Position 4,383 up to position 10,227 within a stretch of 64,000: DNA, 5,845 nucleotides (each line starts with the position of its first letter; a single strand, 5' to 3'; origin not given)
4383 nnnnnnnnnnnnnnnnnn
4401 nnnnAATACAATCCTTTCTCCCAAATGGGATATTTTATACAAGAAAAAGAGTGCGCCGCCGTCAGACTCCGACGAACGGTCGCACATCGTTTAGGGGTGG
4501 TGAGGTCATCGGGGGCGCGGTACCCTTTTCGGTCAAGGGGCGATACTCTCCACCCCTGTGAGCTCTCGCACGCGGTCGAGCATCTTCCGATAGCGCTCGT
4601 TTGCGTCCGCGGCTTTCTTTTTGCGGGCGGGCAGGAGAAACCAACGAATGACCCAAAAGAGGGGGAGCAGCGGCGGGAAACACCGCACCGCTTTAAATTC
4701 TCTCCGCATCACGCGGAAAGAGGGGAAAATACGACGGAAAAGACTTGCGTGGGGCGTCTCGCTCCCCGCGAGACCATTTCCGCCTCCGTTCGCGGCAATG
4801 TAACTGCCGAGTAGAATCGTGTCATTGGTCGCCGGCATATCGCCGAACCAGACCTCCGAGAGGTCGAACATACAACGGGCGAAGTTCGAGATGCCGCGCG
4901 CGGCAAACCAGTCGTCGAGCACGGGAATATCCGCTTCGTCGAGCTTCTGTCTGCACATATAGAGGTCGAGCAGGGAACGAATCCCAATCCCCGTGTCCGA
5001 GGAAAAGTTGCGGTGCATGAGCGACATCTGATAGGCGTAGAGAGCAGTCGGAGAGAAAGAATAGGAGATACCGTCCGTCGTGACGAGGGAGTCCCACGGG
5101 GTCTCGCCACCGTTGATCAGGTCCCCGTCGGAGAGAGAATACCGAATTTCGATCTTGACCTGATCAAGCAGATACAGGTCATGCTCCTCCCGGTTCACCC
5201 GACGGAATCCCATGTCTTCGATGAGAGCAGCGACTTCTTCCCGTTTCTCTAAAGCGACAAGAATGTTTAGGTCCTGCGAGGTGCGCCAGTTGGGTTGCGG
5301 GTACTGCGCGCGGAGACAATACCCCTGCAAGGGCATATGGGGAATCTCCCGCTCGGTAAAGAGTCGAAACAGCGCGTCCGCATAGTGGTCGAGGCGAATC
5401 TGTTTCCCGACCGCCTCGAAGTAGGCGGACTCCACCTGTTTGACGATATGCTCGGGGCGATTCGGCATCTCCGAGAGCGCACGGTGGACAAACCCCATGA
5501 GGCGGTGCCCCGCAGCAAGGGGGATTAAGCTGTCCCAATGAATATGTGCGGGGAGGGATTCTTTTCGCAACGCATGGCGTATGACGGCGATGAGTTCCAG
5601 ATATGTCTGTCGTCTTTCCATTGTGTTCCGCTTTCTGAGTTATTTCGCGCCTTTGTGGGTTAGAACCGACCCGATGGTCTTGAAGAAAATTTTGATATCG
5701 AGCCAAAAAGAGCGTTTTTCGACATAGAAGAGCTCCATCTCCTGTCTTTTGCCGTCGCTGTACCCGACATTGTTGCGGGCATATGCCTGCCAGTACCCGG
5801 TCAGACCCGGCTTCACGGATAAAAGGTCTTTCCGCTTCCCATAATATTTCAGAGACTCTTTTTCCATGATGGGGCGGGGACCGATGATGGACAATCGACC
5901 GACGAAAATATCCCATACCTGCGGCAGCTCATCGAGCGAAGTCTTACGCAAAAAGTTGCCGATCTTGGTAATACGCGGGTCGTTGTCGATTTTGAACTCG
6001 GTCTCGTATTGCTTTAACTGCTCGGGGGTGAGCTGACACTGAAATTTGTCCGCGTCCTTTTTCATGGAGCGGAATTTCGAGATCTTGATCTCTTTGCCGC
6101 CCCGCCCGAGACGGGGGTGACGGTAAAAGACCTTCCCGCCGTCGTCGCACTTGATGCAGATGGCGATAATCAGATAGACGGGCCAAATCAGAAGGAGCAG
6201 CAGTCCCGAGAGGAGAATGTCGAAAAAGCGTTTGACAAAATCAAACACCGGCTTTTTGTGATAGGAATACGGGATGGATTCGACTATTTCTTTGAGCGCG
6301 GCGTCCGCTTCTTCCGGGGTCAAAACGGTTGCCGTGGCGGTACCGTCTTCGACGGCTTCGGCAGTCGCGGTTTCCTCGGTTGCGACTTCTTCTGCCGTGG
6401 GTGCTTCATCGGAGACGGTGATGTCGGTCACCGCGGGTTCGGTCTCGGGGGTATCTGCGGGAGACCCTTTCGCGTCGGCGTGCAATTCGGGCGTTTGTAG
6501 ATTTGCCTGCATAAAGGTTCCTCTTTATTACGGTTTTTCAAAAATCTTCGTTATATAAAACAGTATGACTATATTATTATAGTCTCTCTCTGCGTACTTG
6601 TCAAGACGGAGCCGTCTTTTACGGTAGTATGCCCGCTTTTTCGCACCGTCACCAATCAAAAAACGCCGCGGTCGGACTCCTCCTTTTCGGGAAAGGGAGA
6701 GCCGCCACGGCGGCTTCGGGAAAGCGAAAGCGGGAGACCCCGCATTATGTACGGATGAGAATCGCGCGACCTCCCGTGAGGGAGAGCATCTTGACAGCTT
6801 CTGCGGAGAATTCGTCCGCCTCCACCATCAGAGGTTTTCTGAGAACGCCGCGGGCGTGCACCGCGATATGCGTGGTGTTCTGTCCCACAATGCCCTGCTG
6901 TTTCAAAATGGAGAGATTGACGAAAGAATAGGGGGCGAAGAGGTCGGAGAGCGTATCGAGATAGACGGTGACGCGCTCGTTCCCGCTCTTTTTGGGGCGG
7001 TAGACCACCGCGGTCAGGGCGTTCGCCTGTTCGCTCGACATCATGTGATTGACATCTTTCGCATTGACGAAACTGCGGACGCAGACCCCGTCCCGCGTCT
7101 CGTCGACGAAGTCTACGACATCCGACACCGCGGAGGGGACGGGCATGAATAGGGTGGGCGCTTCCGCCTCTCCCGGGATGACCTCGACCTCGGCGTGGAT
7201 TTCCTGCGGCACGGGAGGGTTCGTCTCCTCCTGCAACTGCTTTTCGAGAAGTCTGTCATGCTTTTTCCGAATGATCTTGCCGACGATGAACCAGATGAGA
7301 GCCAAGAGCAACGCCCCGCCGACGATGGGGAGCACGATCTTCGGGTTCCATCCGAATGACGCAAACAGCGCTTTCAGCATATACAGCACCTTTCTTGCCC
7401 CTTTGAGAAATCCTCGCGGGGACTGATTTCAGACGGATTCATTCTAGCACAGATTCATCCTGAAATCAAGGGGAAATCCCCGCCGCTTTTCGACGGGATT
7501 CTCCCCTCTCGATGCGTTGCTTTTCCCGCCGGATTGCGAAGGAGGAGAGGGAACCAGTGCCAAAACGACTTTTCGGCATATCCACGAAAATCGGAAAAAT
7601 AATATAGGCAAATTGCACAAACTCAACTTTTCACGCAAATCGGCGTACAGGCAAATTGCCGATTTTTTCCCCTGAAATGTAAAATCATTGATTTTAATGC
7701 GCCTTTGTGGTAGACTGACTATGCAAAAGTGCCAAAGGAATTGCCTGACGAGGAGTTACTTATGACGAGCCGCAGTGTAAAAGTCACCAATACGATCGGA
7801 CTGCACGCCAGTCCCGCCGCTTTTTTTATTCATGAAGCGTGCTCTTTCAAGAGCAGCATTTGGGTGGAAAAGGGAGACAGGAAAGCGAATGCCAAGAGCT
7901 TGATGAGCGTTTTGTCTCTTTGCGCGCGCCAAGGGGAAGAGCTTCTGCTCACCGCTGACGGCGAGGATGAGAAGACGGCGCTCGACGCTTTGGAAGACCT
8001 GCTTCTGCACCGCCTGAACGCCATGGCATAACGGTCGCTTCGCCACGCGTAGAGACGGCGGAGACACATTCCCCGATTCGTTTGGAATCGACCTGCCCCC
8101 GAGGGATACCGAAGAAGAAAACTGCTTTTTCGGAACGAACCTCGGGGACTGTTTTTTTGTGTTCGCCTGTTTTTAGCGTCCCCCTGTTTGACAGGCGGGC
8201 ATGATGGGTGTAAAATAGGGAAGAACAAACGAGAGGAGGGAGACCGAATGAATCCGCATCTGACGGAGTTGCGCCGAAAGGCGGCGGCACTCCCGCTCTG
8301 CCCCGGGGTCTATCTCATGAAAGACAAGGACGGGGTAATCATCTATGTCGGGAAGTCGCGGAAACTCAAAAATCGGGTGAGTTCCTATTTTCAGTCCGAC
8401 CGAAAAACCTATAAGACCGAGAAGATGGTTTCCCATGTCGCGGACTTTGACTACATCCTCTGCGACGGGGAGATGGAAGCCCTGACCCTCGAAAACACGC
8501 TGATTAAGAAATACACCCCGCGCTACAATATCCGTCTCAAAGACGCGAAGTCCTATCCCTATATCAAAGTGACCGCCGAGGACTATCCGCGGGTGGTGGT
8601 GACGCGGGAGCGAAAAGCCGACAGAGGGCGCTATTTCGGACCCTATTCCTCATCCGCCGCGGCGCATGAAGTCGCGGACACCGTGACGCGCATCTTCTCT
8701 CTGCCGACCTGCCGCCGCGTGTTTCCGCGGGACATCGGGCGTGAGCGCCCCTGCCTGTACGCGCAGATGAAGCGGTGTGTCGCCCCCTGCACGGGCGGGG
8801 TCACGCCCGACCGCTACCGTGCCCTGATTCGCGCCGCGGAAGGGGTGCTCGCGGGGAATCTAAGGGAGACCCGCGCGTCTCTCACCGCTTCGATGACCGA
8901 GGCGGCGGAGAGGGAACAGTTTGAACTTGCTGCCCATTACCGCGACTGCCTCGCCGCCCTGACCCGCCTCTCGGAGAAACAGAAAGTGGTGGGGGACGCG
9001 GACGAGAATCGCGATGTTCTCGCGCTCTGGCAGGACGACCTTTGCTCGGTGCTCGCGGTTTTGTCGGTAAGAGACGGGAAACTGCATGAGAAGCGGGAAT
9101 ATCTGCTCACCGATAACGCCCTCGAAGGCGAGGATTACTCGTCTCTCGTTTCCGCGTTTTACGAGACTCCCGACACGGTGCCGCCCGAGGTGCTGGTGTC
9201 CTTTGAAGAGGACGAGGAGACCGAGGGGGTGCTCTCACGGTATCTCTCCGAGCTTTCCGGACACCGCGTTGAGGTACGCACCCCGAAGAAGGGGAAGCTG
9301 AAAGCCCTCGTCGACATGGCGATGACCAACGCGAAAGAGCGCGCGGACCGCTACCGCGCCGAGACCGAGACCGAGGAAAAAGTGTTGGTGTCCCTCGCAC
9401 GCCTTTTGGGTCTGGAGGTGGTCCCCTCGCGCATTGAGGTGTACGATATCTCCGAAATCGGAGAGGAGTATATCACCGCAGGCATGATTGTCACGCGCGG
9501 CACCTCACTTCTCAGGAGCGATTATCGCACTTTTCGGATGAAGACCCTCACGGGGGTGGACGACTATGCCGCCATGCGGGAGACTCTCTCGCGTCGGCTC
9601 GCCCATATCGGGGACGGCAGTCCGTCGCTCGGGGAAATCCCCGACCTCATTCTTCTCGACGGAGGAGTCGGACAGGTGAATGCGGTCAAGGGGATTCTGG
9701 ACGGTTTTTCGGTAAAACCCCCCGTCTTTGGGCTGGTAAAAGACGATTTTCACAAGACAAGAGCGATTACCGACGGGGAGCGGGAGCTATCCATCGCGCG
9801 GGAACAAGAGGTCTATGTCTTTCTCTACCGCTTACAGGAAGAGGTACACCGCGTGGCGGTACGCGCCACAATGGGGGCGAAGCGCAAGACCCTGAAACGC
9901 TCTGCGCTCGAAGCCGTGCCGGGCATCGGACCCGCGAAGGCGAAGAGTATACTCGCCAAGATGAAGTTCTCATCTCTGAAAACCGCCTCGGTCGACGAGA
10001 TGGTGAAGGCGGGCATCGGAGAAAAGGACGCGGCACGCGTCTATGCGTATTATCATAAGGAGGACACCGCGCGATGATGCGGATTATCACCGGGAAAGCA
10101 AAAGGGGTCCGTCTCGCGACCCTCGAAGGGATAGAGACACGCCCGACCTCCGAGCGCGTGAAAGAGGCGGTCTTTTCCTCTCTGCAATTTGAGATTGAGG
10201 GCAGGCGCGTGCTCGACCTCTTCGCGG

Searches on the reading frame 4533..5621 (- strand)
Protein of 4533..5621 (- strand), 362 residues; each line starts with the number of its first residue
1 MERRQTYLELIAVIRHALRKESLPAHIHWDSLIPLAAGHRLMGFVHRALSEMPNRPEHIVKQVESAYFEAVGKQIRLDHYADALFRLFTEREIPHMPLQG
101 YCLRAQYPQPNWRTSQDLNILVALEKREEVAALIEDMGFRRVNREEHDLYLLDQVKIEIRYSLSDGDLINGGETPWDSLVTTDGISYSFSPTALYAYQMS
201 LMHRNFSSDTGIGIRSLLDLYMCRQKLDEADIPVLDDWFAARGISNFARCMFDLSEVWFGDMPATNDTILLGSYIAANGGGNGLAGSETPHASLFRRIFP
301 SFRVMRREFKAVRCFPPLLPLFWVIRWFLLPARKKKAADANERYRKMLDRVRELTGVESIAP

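Call 15: search_protein_families(library=pfam, proteins=[window:4533-5621:-])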
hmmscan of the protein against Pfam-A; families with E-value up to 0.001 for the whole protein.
window:4533-5621:- (362 aa): 1 family
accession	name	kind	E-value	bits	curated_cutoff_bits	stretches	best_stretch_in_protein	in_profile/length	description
PF14907.12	NTP_transf_5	-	1.3e-28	100.7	31.2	1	27-260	3-249/249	Uncharacterised nucleotidyltransferase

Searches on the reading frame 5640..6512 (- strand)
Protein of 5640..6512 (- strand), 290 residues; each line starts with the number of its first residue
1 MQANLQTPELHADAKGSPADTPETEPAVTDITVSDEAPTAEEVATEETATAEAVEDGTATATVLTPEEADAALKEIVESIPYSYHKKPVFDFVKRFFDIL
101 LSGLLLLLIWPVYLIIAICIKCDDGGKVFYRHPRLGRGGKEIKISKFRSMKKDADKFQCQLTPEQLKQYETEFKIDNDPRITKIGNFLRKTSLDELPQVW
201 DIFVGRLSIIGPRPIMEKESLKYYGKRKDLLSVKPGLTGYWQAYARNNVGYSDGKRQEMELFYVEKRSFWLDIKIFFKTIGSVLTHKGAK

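Call 77: search_protein_families(library=pfam, proteins=[window:5640-6512:-], max_evalue=0.0001)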
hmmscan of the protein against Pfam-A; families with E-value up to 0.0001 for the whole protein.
window:5640-6512:- (290 aa): 1 family
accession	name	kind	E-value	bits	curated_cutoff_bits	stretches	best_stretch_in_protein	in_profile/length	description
PF02397.22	Bac_transf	-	1.8e-60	204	27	1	94-284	1-178/179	Bacterial sugar transferase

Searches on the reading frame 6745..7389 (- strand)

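Call 77: search_protein_families(library=pfam, proteins=[window:6745-7389:-], max_evalue=0.0001)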
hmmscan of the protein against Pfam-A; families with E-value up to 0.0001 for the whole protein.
window:6745-7389:- (214 aa): 1 family
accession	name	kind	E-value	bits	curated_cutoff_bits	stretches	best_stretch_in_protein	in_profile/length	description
PF00828.25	Ribosomal_L27A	-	3.5e-06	27.8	21.5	1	142-209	2-71/72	Ribosomal proteins 50S-L15, 50S-L18e, 60S-L27A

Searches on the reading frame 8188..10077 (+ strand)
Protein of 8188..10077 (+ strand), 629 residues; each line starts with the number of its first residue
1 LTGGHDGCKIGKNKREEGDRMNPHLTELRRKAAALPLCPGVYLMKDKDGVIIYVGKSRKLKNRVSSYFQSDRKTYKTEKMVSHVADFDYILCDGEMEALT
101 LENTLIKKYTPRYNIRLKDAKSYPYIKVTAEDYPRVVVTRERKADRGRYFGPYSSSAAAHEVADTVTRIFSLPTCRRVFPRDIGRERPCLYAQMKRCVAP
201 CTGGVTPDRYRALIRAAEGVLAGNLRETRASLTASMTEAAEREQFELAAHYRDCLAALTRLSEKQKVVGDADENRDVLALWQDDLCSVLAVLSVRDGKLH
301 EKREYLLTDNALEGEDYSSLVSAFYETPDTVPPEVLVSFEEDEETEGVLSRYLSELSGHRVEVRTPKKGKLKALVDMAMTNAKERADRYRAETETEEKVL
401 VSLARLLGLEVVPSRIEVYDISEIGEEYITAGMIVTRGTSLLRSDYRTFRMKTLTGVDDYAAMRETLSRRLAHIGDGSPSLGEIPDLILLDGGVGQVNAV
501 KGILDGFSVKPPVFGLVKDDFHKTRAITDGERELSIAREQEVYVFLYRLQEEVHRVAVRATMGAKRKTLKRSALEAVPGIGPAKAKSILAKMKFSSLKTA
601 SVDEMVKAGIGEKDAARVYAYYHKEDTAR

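Call 77: search_protein_families(library=pfam, proteins=[window:8188-10077:+], max_evalue=0.0001)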
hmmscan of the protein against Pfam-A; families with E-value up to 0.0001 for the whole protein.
window:8188-10077:+ (629 aa): 5 families
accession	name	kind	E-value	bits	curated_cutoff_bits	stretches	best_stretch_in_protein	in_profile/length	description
PF08459.17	UvrC_RNaseH_dom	-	1.1e-39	136.3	22.3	1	405-558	2-159/159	UvrC RNAse H endonuclease domain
PF22920.2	UvrC_RNaseH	-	1.2e-21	77.2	24.3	1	274-388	1-115/116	UvrC Ribonuclease H-like domain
PF01541.30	GIY-YIG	-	1.8e-12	47.8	22.6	1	39-114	2-78/78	GIY-YIG catalytic domain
PF14520.12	HHH_5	-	2.7e-07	31.4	27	1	573-619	3-52/57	Helix-hairpin-helix domain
PF00633.29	HHH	-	1.3e-05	25.2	24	0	572-590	11-29/30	Helix-hairpin-helix motif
